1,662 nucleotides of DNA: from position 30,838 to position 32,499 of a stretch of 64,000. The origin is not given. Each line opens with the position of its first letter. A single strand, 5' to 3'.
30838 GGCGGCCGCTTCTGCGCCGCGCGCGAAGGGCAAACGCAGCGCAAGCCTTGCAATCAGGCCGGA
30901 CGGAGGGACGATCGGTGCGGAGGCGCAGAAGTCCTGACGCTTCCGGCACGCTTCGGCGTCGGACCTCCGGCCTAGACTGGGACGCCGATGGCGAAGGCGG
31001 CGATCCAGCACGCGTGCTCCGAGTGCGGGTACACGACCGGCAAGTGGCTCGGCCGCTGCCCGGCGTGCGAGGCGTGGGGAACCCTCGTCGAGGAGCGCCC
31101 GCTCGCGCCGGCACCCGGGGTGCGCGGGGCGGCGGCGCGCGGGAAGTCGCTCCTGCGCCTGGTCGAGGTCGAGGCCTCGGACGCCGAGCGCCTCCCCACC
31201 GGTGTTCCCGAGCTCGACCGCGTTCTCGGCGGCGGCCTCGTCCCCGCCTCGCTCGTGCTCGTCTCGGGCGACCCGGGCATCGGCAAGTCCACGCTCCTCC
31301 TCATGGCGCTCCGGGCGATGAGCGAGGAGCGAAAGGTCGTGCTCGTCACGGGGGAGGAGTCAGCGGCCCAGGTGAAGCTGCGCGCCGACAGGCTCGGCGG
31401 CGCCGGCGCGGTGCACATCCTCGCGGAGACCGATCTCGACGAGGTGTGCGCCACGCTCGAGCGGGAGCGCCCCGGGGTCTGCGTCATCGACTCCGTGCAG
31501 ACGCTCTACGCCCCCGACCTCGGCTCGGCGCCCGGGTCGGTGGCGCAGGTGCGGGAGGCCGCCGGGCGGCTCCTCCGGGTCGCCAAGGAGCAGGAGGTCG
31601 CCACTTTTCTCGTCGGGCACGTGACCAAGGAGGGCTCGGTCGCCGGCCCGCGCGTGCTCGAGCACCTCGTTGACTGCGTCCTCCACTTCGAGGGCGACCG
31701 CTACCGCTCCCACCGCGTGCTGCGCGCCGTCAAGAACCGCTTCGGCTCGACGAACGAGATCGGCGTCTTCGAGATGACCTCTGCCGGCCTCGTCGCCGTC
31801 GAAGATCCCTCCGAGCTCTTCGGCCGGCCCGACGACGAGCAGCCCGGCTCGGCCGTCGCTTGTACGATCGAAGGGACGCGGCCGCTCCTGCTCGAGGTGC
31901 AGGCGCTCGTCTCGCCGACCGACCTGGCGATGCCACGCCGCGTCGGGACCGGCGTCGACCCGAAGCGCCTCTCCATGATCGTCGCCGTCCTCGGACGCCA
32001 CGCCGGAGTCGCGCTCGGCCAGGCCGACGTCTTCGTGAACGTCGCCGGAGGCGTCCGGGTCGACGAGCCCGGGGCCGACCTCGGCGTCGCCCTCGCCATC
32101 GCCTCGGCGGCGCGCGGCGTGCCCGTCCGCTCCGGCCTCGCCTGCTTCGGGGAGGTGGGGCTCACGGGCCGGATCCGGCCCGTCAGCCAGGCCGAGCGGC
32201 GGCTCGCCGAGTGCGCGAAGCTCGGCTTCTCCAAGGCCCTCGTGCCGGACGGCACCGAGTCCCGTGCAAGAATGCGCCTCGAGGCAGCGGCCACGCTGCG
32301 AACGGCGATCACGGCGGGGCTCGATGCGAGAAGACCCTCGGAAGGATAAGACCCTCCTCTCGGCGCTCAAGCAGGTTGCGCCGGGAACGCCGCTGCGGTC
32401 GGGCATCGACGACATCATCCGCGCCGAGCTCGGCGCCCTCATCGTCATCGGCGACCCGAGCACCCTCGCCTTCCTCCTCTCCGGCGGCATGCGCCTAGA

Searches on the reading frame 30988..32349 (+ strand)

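Call 13: search_protein_families(library=pfam, proteins=[window:30988-32349:+], max_evalue=0.001)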
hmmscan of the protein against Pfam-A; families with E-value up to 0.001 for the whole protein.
window:30988-32349:+ (453 aa): 8 families
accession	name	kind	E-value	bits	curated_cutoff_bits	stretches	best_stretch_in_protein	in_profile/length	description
PF06745.19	ATPase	-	3.4e-18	66.3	26.6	2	70-137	2-71/231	KaiC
PF13481.12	AAA_25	-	1.5e-15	57.8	27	1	60-216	6-194/195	AAA domain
PF18073.7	Zn_ribbon_LapB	-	2.6e-12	46.6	25.7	1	8-35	1-28/28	Rubredoxin metal binding domain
PF13541.12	ChlI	-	7.4e-09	36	27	1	339-421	36-119/121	Subunit ChlI of Mg-chelatase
PF05362.19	Lon_C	-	7.7e-07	29.3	21.1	1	345-423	93-172/205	Lon protease (S16) C-terminal proteolytic domain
PF03796.21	DnaB_C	-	6.2e-06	26.2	27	1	69-132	2-66/255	DnaB-like helicase C terminal domain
PF13191.12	AAA_16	-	1.4e-05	26.1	32.6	1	78-201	18-129/167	AAA ATPase domain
PF13401.12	AAA_22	-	8.2e-05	23.4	27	1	87-210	5-122/130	AAA domain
